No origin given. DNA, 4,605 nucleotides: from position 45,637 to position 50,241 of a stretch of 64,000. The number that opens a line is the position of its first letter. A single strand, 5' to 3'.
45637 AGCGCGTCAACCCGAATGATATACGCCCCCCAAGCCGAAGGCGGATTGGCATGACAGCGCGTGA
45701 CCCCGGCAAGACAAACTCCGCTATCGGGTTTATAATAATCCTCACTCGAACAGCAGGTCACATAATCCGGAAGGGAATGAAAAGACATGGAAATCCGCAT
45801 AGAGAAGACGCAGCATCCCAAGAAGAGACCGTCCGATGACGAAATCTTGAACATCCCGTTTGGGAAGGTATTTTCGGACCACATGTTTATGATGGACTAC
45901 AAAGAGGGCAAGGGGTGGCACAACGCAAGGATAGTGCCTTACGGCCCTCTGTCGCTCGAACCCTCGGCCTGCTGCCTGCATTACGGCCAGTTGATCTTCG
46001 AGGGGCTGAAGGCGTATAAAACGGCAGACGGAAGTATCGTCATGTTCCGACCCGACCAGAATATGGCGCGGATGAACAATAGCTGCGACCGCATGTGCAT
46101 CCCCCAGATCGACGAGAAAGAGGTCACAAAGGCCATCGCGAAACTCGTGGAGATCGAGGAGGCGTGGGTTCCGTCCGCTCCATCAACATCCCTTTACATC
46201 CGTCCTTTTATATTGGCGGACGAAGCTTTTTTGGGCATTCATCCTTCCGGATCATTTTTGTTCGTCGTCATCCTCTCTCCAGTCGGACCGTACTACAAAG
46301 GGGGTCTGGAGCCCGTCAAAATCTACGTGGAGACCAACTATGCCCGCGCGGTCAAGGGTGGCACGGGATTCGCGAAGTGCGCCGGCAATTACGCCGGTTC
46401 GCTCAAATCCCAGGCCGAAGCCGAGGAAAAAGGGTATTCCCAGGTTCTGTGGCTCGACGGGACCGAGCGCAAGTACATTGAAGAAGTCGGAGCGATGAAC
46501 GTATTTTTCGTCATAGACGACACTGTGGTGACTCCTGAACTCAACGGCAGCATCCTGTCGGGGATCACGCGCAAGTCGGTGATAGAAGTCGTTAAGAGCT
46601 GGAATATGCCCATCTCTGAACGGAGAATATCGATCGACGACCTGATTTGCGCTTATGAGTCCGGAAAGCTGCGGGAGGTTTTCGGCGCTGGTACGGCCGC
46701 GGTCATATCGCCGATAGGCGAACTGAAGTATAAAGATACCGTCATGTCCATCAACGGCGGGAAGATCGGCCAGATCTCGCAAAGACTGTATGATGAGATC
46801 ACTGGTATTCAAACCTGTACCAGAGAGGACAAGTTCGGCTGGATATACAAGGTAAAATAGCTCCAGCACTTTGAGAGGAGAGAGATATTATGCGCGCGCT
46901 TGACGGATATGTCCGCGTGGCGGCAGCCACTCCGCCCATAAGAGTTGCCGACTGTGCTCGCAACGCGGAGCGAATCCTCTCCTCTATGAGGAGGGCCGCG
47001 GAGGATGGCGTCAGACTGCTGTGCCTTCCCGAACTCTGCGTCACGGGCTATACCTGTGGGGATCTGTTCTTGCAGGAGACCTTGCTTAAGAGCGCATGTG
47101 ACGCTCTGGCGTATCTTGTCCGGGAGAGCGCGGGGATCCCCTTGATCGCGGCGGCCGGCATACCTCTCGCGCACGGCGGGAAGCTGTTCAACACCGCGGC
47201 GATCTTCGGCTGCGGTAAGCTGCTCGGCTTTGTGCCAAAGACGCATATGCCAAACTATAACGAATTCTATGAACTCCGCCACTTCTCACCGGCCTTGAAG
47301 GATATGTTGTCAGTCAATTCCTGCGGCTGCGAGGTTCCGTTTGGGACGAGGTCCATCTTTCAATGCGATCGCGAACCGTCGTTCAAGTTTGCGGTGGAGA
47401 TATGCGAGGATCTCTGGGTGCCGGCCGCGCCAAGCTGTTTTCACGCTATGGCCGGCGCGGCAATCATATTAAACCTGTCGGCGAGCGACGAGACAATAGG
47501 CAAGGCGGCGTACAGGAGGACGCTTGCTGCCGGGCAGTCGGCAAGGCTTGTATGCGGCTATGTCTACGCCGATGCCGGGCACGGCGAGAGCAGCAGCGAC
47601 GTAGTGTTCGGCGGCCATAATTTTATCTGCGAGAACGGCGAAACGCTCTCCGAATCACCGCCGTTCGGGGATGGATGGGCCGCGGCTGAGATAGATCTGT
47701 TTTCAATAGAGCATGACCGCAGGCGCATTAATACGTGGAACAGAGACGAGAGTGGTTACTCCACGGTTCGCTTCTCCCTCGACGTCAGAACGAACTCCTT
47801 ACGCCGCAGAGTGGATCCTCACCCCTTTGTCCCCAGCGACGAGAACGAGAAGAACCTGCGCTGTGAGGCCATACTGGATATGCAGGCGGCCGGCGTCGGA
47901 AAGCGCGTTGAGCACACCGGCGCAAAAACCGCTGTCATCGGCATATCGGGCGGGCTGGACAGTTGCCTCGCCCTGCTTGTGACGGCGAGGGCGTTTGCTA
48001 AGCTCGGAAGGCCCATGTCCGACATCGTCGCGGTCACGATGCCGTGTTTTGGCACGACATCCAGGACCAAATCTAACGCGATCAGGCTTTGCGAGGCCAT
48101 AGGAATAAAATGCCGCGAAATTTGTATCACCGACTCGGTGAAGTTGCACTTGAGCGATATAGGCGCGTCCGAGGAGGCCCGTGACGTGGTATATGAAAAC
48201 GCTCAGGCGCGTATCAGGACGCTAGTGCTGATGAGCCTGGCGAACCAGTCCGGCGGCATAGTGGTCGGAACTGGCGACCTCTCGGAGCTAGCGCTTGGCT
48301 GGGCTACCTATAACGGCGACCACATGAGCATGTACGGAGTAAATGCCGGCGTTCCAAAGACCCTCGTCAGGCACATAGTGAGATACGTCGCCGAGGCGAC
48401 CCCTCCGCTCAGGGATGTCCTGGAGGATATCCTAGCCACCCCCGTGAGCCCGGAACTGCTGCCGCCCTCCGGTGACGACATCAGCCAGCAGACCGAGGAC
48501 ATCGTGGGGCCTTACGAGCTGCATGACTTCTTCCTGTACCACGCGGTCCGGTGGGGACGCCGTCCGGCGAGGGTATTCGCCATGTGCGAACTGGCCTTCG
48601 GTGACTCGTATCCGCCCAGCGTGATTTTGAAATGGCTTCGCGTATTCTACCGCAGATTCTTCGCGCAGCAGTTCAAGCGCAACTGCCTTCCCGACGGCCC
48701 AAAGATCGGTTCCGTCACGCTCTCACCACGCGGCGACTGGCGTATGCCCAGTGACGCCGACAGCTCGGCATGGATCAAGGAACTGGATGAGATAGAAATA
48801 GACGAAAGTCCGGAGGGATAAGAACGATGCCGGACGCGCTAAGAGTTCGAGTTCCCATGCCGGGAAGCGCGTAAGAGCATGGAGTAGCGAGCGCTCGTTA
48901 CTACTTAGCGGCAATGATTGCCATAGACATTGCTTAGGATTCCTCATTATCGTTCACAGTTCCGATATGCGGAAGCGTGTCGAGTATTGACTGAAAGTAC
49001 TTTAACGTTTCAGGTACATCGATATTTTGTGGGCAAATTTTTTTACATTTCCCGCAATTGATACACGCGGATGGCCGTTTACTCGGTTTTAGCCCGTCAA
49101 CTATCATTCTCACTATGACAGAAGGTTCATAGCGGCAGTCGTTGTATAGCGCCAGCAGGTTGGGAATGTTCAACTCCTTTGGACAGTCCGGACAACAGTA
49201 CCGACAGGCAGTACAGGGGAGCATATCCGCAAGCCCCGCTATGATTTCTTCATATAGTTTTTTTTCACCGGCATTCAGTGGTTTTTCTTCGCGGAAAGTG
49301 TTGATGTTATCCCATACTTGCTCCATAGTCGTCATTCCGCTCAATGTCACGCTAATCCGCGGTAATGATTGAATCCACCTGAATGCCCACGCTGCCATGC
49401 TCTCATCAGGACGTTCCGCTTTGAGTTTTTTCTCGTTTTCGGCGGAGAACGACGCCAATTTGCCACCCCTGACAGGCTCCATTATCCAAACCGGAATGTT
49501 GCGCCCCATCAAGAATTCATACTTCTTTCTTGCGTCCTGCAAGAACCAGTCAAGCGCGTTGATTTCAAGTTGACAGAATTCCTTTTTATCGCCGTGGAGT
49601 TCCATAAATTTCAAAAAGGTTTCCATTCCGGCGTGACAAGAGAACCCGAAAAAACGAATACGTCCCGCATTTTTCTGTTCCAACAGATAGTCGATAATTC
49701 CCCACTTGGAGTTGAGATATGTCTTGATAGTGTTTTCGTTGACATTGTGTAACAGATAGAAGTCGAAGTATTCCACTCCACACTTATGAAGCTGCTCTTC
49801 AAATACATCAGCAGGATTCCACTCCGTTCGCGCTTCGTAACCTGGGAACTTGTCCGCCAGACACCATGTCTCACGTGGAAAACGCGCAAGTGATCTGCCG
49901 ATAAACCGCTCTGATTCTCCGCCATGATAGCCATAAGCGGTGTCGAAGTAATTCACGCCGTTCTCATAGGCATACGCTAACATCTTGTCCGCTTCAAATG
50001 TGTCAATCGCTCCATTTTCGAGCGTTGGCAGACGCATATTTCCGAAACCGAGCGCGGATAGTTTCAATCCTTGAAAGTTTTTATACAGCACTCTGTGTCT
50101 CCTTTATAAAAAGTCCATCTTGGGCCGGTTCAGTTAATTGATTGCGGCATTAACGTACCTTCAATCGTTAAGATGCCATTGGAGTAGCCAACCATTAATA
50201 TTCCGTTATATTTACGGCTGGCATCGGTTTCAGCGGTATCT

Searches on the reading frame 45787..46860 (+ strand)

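Call 68: search_protein_families(library=pfam, proteins=[window:45787-46860:+], max_evalue=0.000001)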
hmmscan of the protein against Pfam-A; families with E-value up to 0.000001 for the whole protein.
window:45787-46860:+ (357 aa): 1 family
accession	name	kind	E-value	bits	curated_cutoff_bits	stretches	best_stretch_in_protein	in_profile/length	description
PF01063.24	Aminotran_4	-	2.1e-33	116.5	28.5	1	70-312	2-222/223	Amino-transferase class IV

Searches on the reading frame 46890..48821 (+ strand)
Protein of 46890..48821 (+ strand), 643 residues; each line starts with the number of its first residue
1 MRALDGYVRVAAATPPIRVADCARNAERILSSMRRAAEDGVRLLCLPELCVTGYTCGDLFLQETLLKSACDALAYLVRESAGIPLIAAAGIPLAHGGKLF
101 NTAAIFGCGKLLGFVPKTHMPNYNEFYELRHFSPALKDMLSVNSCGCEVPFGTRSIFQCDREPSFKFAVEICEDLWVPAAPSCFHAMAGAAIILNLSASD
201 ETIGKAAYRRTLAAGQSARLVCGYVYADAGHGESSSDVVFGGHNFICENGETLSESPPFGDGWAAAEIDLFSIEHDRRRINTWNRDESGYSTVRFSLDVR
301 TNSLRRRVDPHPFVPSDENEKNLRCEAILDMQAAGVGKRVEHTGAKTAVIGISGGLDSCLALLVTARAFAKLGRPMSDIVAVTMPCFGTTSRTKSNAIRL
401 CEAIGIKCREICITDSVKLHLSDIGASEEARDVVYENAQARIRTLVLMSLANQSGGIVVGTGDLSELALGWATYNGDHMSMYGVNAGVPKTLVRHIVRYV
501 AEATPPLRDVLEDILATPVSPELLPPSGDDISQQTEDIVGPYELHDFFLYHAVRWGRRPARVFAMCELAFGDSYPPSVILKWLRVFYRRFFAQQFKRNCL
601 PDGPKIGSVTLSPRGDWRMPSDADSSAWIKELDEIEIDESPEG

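Call 68: search_protein_families(library=pfam, proteins=[window:46890-48821:+], max_evalue=0.000001)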
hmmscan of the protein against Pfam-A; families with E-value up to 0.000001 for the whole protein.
window:46890-48821:+ (643 aa): 2 families
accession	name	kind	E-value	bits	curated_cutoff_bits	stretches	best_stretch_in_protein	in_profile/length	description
PF02540.23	NAD_synthase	-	1.9e-28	99.7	21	1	334-526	7-184/242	NAD synthase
PF00795.27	CN_hydrolase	-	3.3e-17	63.1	23.2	1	9-276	1-254/256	Carbon-nitrogen hydrolase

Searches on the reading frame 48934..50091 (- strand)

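Call 68: search_protein_families(library=pfam, proteins=[window:48934-50091:-], max_evalue=0.000001)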
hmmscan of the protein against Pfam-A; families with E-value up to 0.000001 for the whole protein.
window:48934-50091:- (385 aa): 2 families
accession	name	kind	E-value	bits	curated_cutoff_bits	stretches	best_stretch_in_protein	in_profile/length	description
PF00248.27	Aldo_ket_red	-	1.8e-28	99.9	24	1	14-268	2-276/291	Aldo/keto reductase family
PF13187.11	Fer4_9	-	6.8e-07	29.7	27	0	293-356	2-50/52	4Fe-4S dicluster domain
